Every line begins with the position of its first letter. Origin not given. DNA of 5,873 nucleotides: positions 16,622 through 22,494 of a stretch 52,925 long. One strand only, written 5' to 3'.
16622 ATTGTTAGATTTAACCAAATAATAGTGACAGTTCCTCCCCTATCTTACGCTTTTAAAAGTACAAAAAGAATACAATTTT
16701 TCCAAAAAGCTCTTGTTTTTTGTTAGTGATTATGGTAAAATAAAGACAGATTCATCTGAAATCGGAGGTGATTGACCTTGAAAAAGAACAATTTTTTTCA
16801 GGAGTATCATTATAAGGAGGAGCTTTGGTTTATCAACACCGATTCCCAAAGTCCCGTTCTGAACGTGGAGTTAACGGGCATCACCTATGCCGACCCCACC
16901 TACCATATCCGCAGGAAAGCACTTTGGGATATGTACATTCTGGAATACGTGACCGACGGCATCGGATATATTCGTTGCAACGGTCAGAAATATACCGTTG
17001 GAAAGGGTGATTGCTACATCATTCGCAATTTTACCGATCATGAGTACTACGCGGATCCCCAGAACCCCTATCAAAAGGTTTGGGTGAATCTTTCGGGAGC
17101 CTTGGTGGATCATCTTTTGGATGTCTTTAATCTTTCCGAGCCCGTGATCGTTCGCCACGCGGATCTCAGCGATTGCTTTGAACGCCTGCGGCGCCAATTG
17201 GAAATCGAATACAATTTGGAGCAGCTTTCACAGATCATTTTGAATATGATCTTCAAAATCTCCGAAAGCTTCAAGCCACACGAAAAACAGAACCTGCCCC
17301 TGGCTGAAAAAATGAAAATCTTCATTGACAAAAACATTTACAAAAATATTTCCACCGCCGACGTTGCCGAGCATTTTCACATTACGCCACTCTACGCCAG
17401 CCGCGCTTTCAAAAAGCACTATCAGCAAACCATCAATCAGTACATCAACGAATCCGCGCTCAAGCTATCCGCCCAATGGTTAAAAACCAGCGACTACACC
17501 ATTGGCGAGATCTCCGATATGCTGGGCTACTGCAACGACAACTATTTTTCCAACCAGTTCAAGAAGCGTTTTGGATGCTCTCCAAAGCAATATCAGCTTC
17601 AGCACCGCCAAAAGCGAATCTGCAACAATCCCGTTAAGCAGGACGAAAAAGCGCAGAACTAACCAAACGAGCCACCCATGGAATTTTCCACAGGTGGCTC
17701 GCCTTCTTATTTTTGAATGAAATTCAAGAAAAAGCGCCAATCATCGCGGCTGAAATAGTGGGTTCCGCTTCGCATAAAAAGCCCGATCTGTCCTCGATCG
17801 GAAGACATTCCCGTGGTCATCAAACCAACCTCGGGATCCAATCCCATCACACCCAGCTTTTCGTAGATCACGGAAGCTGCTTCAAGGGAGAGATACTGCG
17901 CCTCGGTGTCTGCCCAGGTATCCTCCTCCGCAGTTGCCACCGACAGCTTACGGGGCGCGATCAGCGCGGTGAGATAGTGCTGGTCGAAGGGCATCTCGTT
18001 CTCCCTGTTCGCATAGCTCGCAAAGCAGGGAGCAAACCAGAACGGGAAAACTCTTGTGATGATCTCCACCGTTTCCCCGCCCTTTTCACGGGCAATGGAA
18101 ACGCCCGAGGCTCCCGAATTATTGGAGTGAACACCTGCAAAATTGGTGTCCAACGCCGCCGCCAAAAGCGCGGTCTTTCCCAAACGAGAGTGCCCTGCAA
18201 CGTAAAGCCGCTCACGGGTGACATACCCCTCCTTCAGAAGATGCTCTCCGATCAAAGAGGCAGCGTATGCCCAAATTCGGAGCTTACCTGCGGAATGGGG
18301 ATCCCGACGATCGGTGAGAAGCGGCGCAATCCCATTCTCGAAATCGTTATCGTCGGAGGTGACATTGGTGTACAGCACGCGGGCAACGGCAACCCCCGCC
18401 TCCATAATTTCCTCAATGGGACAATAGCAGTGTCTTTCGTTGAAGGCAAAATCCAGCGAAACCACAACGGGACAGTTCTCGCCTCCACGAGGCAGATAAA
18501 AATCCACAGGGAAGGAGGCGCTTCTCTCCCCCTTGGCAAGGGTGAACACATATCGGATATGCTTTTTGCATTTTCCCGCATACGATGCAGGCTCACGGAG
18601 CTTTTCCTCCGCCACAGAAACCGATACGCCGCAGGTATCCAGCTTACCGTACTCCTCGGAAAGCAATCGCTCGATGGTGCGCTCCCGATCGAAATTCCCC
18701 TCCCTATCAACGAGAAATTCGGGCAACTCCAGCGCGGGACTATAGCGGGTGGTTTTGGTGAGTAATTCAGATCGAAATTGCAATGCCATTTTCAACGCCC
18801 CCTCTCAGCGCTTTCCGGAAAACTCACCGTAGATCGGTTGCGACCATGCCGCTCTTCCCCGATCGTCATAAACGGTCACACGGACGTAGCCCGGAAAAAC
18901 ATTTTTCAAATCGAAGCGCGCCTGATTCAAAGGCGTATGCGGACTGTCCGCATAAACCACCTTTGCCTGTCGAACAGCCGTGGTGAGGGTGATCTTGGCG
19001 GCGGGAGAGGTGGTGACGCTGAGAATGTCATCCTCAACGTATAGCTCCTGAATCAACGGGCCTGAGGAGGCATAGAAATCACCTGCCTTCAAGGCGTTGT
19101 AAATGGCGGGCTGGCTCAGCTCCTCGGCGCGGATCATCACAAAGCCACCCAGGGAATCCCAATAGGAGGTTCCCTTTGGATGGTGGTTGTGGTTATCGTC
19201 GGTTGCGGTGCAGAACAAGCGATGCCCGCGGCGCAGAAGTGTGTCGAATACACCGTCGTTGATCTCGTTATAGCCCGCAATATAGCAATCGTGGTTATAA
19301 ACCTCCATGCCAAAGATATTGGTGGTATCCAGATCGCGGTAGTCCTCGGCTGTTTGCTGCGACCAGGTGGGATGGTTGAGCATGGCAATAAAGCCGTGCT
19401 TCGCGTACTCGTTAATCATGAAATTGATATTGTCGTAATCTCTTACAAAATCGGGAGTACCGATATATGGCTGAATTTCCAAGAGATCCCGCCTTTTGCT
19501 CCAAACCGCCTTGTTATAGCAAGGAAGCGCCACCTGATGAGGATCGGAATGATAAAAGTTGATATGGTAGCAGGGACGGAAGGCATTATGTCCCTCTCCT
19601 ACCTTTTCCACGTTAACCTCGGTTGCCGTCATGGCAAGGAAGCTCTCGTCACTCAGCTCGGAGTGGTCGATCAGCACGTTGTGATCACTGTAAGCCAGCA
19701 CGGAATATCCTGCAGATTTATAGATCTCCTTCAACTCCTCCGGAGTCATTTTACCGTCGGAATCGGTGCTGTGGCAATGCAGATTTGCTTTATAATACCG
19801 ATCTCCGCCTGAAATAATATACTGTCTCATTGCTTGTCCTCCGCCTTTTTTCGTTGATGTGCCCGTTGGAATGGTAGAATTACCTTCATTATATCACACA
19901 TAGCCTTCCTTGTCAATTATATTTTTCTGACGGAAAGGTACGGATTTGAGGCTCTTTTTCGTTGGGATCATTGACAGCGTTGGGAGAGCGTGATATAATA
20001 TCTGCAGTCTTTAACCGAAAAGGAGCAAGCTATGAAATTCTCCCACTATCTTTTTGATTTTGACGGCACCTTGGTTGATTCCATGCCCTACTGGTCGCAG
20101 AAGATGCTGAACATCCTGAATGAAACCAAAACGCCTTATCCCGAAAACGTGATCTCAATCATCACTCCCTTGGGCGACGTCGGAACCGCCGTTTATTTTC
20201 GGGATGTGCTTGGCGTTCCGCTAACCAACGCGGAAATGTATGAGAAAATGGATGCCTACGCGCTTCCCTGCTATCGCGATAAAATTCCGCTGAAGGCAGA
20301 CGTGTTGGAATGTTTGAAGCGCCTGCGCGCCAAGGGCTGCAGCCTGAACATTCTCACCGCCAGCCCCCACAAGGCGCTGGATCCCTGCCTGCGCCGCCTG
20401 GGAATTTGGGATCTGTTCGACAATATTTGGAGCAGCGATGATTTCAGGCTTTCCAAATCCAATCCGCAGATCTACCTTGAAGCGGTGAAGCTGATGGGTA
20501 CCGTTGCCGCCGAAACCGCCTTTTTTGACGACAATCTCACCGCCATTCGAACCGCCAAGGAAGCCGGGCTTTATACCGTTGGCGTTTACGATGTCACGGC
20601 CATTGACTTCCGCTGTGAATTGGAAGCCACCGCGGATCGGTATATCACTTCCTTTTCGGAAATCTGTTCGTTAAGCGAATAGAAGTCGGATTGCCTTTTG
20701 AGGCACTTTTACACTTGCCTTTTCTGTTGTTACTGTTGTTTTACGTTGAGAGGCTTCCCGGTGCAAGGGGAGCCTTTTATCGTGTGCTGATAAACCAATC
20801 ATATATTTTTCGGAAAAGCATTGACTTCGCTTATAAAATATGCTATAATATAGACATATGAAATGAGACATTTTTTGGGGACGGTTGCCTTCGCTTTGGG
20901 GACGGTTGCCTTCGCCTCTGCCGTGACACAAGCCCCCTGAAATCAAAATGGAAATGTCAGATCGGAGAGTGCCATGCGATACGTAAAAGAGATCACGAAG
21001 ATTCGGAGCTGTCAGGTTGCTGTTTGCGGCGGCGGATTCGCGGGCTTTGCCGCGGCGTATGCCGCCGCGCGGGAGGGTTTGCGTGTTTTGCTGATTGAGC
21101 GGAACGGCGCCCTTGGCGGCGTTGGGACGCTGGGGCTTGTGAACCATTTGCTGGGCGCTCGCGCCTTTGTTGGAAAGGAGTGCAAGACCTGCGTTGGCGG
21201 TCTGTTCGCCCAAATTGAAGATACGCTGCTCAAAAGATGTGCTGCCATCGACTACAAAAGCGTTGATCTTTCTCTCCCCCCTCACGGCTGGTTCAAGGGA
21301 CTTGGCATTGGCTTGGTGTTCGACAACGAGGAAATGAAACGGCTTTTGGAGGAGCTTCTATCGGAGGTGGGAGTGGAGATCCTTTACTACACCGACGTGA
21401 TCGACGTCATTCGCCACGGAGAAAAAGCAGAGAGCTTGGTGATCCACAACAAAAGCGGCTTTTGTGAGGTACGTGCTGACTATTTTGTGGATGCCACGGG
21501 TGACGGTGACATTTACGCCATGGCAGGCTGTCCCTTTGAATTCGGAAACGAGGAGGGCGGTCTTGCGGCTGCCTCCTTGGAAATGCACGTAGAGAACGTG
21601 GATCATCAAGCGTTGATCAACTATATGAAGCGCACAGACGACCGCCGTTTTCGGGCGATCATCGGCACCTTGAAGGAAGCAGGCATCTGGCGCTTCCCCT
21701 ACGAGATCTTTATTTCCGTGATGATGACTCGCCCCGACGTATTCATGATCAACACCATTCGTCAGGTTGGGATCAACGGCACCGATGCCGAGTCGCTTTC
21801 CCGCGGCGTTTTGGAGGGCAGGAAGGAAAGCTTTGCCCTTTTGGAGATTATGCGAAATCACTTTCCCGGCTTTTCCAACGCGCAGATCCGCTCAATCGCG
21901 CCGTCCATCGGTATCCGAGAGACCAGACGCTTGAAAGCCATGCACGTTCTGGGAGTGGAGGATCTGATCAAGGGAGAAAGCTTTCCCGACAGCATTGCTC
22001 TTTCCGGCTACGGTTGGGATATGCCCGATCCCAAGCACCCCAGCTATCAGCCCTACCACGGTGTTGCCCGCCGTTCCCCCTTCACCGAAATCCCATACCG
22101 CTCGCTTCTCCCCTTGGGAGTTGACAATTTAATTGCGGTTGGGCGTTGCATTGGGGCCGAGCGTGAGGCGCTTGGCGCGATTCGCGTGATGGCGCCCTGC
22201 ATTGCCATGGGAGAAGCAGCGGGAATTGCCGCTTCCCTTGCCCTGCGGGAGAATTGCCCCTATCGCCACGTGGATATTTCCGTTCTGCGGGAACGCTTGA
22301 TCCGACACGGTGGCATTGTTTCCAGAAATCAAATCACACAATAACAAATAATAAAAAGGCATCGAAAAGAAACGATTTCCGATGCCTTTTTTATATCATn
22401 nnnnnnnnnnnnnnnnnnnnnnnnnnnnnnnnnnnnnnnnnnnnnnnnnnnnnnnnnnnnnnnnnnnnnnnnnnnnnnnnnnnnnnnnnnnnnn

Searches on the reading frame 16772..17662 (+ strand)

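Call 15: search_protein_families(library=pfam, proteins=[window:16772-17662:+], max_evalue=0.0001)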
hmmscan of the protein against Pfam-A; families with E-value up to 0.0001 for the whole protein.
window:16772-17662:+ (296 aa): 3 families
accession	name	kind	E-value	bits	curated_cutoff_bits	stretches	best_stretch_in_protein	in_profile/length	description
PF00165.29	HTH_AraC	-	1.4e-18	67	26.6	2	237-275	1-41/42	Bacterial regulatory helix-turn-helix proteins, AraC family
PF12833.13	HTH_18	-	2e-16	60.5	33.6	1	199-275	2-78/80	Helix-turn-helix domain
PF02311.25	AraC_binding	-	1.9e-14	54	21.1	1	34-145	4-117/135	AraC-like ligand binding domain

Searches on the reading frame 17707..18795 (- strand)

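Call 15: search_protein_families(library=pfam, proteins=[window:17707-18795:-], max_evalue=0.0001)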
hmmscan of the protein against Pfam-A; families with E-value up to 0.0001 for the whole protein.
window:17707-18795:- (362 aa): 1 family
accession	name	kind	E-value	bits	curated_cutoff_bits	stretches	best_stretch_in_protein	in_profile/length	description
PF22244.2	GCE_fung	-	2.7e-26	93.3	27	1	86-315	3-231/231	Glucuronyl esterase, fungi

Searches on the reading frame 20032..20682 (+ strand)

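Call 15: search_protein_families(library=pfam, proteins=[window:20032-20682:+], max_evalue=0.0001)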
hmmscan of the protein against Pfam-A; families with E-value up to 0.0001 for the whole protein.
window:20032-20682:+ (216 aa): 3 families
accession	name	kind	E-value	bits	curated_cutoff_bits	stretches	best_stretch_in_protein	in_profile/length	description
PF13419.12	HAD_2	-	1e-23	84.8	23.8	1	7-185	2-178/178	Haloacid dehalogenase-like hydrolase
PF00702.32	Hydrolase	-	3e-23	83.6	26.4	1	6-179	4-191/191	haloacid dehalogenase-like hydrolase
PF12710.13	HAD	-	8e-07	30.1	27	1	7-133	2-128/189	haloacid dehalogenase-like hydrolase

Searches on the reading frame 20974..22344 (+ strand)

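Call 15: search_protein_families(library=pfam, proteins=[window:20974-22344:+], max_evalue=0.0001)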
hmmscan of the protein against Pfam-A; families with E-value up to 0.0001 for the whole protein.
window:20974-22344:+ (456 aa): 9 families
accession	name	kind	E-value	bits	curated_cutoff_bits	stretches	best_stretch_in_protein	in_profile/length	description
PF12831.13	FAD_oxidored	-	3.2e-100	336.8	27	1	15-442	2-416/416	FAD dependent oxidoreductase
PF01266.30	DAO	-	1.3e-09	38.5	27.9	1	15-48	2-35/353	FAD dependent oxidoreductase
PF07992.20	Pyr_redox_2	-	2.2e-07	31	26.1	1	14-52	2-40/291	Pyridine nucleotide-disulphide oxidoreductase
PF00890.30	FAD_binding_2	-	7.1e-07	29.2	20.4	1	15-49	2-36/414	FAD binding domain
PF01946.23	Thi4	-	1.5e-06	28.1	26.2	1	2-54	7-60/235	Thi4 family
PF01494.25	FAD_binding_3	-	2.5e-06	27.4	22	0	13-44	2-33/349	FAD binding domain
PF01134.28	GIDA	-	3.7e-06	26.7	22.1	1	14-55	1-40/391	Glucose inhibited division protein A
PF13450.12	NAD_binding_8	-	9.3e-06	26.3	21.9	1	18-50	2-34/68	NAD(P)-binding Rossmann-like domain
PF03486.20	HI0933_like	-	6.8e-05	22.9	50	0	14-48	2-36/244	HI0933-like protein Rossmann domain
